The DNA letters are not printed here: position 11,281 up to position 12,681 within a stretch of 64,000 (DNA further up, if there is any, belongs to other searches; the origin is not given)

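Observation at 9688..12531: Lower-GC three-gene cassette licD + licC-like cytidylyltransferase + CobD-like PLP decarboxylase: putative CDP-aminoalcohol surface-decoration pathway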

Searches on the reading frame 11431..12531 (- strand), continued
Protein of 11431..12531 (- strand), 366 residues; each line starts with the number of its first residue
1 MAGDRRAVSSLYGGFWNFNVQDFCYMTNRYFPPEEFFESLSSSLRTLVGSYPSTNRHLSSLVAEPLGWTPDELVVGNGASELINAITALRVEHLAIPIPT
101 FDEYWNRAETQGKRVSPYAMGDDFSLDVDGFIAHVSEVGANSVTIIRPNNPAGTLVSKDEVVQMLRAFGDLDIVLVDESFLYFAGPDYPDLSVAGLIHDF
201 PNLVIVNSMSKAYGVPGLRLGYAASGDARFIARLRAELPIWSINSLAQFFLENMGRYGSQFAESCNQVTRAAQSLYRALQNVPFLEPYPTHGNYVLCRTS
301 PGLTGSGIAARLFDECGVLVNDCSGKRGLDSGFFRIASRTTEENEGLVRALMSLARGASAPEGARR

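Call 27: search_protein_families(library=pfam, proteins=[L078:7073-7720:+, L078:4867-5697:+, L021:7922-8680:+, L074:2828-4135:+, L034:2408-3229:-, L071:6554-8305:-, L072:5421-6515:+, L074:262-2838:+, L070:2349-3395:+, L058:7111-8055:+], max_evalue=0.001)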
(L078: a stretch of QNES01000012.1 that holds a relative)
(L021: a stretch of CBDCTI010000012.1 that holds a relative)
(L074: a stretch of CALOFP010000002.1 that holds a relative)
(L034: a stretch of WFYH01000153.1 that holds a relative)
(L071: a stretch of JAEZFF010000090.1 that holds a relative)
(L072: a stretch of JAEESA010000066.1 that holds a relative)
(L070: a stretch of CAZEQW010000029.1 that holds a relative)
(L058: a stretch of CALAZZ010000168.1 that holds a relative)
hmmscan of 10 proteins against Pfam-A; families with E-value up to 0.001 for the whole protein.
L078:7073-7720:+ (215 aa): 1 family
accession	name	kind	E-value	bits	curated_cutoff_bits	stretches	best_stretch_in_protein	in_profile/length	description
PF01066.26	CDP-OH_P_transf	-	2.8e-10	41.2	22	1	18-165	3-141/152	CDP-alcohol phosphatidyltransferase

L078:4867-5697:+ (276 aa): 9 families
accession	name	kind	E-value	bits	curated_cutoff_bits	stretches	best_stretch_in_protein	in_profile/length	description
PF05891.18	Methyltransf_PK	-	2.7e-13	50.4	27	1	8-211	3-210/218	AdoMet dependent proline di-methyltransferase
PF13649.12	Methyltransf_25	-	2.2e-12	47.9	27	1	67-158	2-97/97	Methyltransferase domain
PF13489.12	Methyltransf_23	-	4.8e-09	36.6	27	1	45-175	6-131/164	Methyltransferase domain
PF08241.18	Methyltransf_11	-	1.4e-08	35.7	21.2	1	67-162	1-95/95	Methyltransferase domain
PF00398.26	RrnaAD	-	2.5e-07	30.5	24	1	62-127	30-95/263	Ribosomal RNA adenine dimethylase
PF08242.18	Methyltransf_12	-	2.9e-07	31.6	30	1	67-160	1-98/98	Methyltransferase domain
PF05401.17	NodS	-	2.4e-05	24.7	24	1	59-143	40-124/201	Nodulation protein S (NodS)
PF01728.25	FtsJ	-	0.00035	21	24.1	1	63-129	22-87/181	FtsJ-like methyltransferase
PF13847.12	Methyltransf_31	-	0.00077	19.6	27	0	65-165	6-112/145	Methyltransferase domain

L021:7922-8680:+ (252 aa): 8 families
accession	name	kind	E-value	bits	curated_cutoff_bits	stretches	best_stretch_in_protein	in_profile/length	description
PF13847.12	Methyltransf_31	-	2e-14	54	27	1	47-151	3-122/145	Methyltransferase domain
PF08241.18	Methyltransf_11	-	6.4e-14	52.8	21.2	1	52-136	1-86/95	Methyltransferase domain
PF13649.12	Methyltransf_25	-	7.2e-14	52.7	27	1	51-136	1-92/97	Methyltransferase domain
PF08242.18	Methyltransf_12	-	2.5e-10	41.4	30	1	52-136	1-91/98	Methyltransferase domain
PF13489.12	Methyltransf_23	-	1.8e-08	34.7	27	1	28-120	3-91/164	Methyltransferase domain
PF01209.24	Ubie_methyltran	-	0.00013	21.8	20.1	1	47-136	47-142/233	ubiE/COQ5 methyltransferase family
PF07021.18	MetW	-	0.00016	21.9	21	1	43-142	9-107/193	Methionine biosynthesis protein MetW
PF05175.20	MTS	-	0.00033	20.8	23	1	50-148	34-130/170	Methyltransferase small domain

L074:2828-4135:+ (435 aa): 1 family
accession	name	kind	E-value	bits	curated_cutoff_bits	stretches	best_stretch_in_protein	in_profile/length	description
PF04464.20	Glyphos_transf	-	1.3e-09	37.9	22.1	1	187-347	138-295/367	CDP-Glycerol:Poly(glycerophosphate) glycerophosphotransferase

L034:2408-3229:- (273 aa): 1 family
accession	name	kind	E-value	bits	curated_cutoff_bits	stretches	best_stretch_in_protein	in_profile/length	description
PF04991.19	LicD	-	1.3e-40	140.4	22.6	2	45-164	1-112/227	LicD family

L071:6554-8305:- (583 aa): 1 family
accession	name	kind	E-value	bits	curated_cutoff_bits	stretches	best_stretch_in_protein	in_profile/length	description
PF00884.28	Sulfatase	-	5.3e-09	36.2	25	1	220-514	5-300/301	Sulfatase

L072:5421-6515:+ (364 aa): 4 families
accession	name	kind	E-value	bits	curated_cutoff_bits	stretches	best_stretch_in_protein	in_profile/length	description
PF02317.23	Octopine_DH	-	3.4e-28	99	30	1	177-333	2-149/150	NAD/NADP octopine/nopaline dehydrogenase, alpha-helical domain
PF01210.29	NAD_Gly3P_dh_N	-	4.5e-08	33.6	23.1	1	3-99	2-100/158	NAD-dependent glycerol-3-phosphate dehydrogenase N-terminus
PF03807.23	F420_oxidored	-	1.8e-05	25.7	21.6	1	2-77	1-68/94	NADP oxidoreductase coenzyme F420-dependent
PF02558.23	ApbA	-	0.00094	19.3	22.2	0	3-102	1-100/150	Ketopantoate reductase PanE/ApbA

L074:262-2838:+ (858 aa): 2 families
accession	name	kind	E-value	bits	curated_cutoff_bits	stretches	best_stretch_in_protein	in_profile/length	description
PF02096.25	60KD_IMP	-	4.9e-19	69.3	35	1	56-219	21-160/163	60Kd inner membrane protein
PF00884.28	Sulfatase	-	5.9e-06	26.2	25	1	431-748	1-252/301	Sulfatase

L070:2349-3395:+ (348 aa): 1 family
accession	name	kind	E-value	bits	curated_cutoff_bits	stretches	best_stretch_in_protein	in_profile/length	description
PF06245.16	DUF1015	-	1.6e-14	54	25.8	1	69-249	100-306/325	Protein of unknown function (DUF1015)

L058:7111-8055:+ (314 aa): 1 family
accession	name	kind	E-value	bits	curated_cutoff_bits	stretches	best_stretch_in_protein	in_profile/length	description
PF02423.21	OCD_Mu_crystall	-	9.6e-22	77.8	24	1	18-298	19-312/314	Ornithine cyclodeaminase/mu-crystallin family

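Call 36: search_solved_structures(query=L021:7922-8680:+, max_evalue=0.001)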
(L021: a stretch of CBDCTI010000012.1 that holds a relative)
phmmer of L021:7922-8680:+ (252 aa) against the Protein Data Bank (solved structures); distinct sequences matched with E-value up to 0.001: 9.
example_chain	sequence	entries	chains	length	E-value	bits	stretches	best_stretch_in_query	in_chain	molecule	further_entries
6uak_A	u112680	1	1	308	3.7e-10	43.2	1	33-137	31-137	SAM dependent methyltransferase LahSB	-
3mgg_A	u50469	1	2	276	2.6e-05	27.3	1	43-120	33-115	Methyltransferase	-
1ve3_A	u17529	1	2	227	2.8e-05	27.2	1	44-146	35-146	hypothetical protein PH0226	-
3bus_A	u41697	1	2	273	3.2e-05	27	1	10-153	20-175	Methyltransferase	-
5wp5_A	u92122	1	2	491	4.5e-05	26.5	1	44-120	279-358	Phosphomethylethanolamine N-methyltransferase 2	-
1p91_A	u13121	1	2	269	7.9e-05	25.7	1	49-114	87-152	Ribosomal RNA large subunit methyltransferase A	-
5wp4_A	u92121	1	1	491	0.00023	24.2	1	44-120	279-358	Phosphoethanolamine N-methyltransferase 1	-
8zc8_A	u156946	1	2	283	0.00084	22.4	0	46-145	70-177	MitM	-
21zq_A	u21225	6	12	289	0.00088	22.3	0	46-145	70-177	MitM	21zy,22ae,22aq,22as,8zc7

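Call 37: search_solved_structures(query=L078:4867-5697:+, max_evalue=0.001)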
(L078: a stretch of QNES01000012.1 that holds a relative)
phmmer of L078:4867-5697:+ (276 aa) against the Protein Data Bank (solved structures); distinct sequences matched with E-value up to 0.001: 33.
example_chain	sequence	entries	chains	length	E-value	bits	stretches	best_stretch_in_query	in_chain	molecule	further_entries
5wp5_A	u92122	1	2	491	6.7e-10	41.7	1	64-221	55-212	Phosphomethylethanolamine N-methyltransferase 2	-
6tji_A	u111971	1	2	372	1.1e-09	40.9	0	212-237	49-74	Cake10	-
5wp4_A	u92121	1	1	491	1.3e-09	40.8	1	64-219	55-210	Phosphoethanolamine N-methyltransferase 1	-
6wlf_A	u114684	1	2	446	1.4e-09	40.7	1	60-202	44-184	Phosphoethanolamine N-methyltransferase 1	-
6tjh_A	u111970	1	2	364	1.8e-09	40.3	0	212-237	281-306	Cake9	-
6tjg_A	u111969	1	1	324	1.6e-08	37.2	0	212-237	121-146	Cake8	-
7d8d_A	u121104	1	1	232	5.1e-07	32.2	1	5-205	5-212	Alpha N-terminal protein methyltransferase 1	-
7d8f_A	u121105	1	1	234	5.2e-07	32.2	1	5-205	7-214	Alpha N-terminal protein methyltransferase 1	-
6tjf_A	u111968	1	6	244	1.7e-06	30.5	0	212-237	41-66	Cake6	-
4krg_A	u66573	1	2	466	2.3e-06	30.1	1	64-201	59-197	Phosphoethanolamine N-methyltransferase 1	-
3ofj_A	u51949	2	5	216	5.4e-06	28.9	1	65-176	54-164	Nodulation protein S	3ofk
7awy_A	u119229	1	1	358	9.4e-06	28.1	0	212-242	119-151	Scone-R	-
2p35_A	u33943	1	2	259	1.5e-05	27.4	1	67-162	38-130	Trans-aconitate 2-methyltransferase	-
6tje_A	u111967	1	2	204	2.3e-05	26.8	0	212-237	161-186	Cake5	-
3bxo_A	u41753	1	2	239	8.7e-05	24.9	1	45-163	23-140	N,N-dimethyltransferase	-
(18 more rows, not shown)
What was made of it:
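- The 16-locus methyltransferase type has phosphoethanolamine N-methyltransferases as its best PDB hits, E ~1e-9 (call 37). The co-occurring methyltransferases whose best matches are phosphoethanolamine N-methyltransferases point to an ethanolamine skeleton (call 37).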

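Call 42: find_related_loci(query=window:11431-12531:-, collection=metagenome_contigs, flank=4000)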
Query window:11431-12531:- (366 aa) in metagenome_contigs; peptide patterns used: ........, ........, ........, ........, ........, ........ (x = any residue, [..] = any of these).
110 stretches matched a pattern; 4 encode a relative of the query (tblastn E <= 1e-3); 4 distinct loci.
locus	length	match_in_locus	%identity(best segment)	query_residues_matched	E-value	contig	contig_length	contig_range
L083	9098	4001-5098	77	1-366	0e+0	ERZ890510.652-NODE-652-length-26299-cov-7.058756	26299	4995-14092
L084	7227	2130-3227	77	1-366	0e+0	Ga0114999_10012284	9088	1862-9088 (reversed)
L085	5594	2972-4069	76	1-366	0e+0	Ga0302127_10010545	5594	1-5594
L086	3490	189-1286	76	1-366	0e+0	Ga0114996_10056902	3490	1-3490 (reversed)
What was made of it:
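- Tried and rejected: The metagenome scan with the single protein returned only 4 loci (call 42).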

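Call 43: find_encoding_contigs(protein=P0002, flank=5000, max_places=1)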
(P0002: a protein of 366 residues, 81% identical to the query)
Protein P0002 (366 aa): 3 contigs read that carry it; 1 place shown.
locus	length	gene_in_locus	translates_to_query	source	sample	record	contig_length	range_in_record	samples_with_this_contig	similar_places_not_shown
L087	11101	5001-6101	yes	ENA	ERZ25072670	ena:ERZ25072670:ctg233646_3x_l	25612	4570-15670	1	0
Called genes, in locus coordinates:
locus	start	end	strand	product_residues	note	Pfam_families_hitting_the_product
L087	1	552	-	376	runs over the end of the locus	PF05977:MFS_3, PF07690:MFS_1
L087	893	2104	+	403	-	PF02771:Acyl-CoA_dh_N, PF02770:Acyl-CoA_dh_M, PF00441:Acyl-CoA_dh_1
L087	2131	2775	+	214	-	PF00355:Rieske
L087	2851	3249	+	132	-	-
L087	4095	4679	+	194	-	-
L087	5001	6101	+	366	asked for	PF00155:Aminotran_1_2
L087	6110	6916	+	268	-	PF00483:NTP_transferase, PF01128:IspD (faint), PF12804:NTP_transf_3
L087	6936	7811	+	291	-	PF04991:LicD, PF13620:CarboxypepD_reg (weak)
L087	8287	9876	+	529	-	PF00501:AMP-binding, PF13193:AMP-binding_C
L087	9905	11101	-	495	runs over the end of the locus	PF00890:FAD_binding_2, PF01266:DAO, PF03486:HI0933_like (faint), PF07992:Pyr_redox_2 (faint), PF12831:FAD_oxidored (weak)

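Call 44: find_encoding_contigs(protein=P0008, flank=5000, max_places=1)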
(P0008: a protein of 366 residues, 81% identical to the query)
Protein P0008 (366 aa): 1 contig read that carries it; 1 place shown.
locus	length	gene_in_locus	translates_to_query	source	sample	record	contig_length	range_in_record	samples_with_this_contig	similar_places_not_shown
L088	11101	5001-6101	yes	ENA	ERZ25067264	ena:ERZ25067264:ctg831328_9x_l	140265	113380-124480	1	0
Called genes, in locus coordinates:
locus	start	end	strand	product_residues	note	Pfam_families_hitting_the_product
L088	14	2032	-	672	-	PF00122:E1-E2_ATPase, PF00702:Hydrolase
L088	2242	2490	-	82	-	-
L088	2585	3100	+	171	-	-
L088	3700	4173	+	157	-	PF01814:Hemerythrin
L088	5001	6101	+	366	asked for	PF00155:Aminotran_1_2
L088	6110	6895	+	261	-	PF00483:NTP_transferase, PF01128:IspD (weak), PF12804:NTP_transf_3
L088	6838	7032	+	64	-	-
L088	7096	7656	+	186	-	-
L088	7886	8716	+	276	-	PF00398:RrnaAD (weak), PF13489:Methyltransf_23 (weak), PF01135:PCMT (weak), PF13847:Methyltransf_31, PF08241:Methyltransf_11, PF08242:Methyltransf_12, PF13649:Methyltransf_25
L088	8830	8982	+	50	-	-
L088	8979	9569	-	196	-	PF00665:rve, PF13683:rve_3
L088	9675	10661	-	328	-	PF13384:HTH_23 (weak), PF13518:HTH_28 (faint), PF13565:HTH_32, PF01498:HTH_Tnp_Tc3_2 (weak), PF00665:rve, PF13683:rve_3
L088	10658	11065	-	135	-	PF01527:HTH_Tnp_1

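Call 45: find_encoding_contigs(protein=P0010, flank=5000, max_places=1)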
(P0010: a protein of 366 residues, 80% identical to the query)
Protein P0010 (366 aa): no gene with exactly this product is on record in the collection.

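Call 46: find_encoding_contigs(protein=P0016, flank=5000, max_places=1)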
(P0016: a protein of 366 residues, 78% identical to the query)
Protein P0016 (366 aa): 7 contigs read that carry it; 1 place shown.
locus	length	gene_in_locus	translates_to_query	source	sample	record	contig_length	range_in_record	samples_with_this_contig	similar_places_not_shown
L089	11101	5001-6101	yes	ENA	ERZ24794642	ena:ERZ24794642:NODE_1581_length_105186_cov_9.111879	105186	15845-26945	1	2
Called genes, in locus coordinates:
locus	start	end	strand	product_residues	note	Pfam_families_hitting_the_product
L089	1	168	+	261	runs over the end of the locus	PF00596:Aldolase_II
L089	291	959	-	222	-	-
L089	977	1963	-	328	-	-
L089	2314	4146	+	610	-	PF03460:NIR_SIR_ferr, PF01077:NIR_SIR, PF03460:NIR_SIR_ferr, PF01077:NIR_SIR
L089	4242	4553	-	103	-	-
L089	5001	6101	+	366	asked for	PF00155:Aminotran_1_2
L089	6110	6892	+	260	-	PF00483:NTP_transferase, PF01128:IspD (weak), PF12804:NTP_transf_3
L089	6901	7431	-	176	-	PF01066:CDP-OH_P_transf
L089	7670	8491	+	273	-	PF00398:RrnaAD (weak), PF01135:PCMT, PF13489:Methyltransf_23 (weak), PF13847:Methyltransf_31, PF08241:Methyltransf_11, PF08242:Methyltransf_12, PF13649:Methyltransf_25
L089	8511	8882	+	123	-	-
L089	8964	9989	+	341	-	-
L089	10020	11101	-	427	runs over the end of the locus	PF07690:MFS_1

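Call 47: find_encoding_contigs(protein=P0028, flank=5000, max_places=1)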
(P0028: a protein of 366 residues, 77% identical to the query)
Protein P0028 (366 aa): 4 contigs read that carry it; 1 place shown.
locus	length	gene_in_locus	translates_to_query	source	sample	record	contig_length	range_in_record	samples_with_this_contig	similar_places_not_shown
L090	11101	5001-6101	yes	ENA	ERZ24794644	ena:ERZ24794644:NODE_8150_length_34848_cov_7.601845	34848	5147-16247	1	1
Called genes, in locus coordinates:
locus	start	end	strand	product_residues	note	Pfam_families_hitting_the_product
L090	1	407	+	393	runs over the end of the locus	PF00355:Rieske, PF19301:LigXa_C (weak)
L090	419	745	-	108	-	-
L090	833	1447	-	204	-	PF00440:TetR_N, PF13977:TetR_C_6 (weak), PF16859:TetR_C_11 (weak)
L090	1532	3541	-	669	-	PF07676:PD40 (faint), PF26550:Tricorn_2nd (faint), PF00930:DPPIV_N (faint), PF26549:Tricorn_N (weak), PF02129:Peptidase_S15 (faint), PF20434:BD-FAE, PF00326:Peptidase_S9, PF01738:DLH, +1 more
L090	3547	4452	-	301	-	PF01557:FAA_hydrolase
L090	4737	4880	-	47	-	-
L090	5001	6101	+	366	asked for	PF00155:Aminotran_1_2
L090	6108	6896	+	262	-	PF00483:NTP_transferase, PF01128:IspD (weak), PF12804:NTP_transf_3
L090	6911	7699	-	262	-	PF01066:CDP-OH_P_transf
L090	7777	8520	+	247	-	PF00891:Methyltransf_2 (weak), PF00398:RrnaAD, PF13489:Methyltransf_23, PF01135:PCMT, PF13847:Methyltransf_31, PF08241:Methyltransf_11, PF08242:Methyltransf_12 (weak), PF13649:Methyltransf_25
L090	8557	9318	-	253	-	PF00535:Glycos_transf_2, PF13641:Glyco_tranf_2_3 (weak)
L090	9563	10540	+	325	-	PF00535:Glycos_transf_2, PF13632:Glyco_trans_2_3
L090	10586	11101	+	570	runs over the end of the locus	PF02310:B12-binding (weak), PF04055:Radical_SAM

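Call 48: find_encoding_contigs(protein=P0040, flank=5000, max_places=1)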
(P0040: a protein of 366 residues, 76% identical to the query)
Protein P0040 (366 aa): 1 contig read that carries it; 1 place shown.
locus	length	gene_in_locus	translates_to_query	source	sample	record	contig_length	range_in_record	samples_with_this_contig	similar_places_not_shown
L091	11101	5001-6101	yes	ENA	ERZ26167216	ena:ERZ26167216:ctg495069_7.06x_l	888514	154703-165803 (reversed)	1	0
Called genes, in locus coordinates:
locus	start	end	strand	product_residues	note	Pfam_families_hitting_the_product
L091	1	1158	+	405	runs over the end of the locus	PF02041:Auxin_BP (weak), PF07883:Cupin_2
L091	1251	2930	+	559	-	PF07969:Amidohydro_3, PF01979:Amidohydro_1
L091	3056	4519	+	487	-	PF20695:UbiD_N, PF01977:UbiD, PF20696:UbiD_C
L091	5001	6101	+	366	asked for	PF00155:Aminotran_1_2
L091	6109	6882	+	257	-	PF00483:NTP_transferase, PF01128:IspD (weak), PF12804:NTP_transf_3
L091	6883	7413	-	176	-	PF01066:CDP-OH_P_transf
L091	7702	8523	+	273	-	PF00398:RrnaAD (weak), PF01135:PCMT (weak), PF13489:Methyltransf_23 (weak), PF13847:Methyltransf_31, PF08241:Methyltransf_11, PF08242:Methyltransf_12 (weak), PF13649:Methyltransf_25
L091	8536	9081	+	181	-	-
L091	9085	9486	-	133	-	-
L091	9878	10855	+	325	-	PF08240:ADH_N, PF00107:ADH_zinc_N, PF13602:ADH_zinc_N_2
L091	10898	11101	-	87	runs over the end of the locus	-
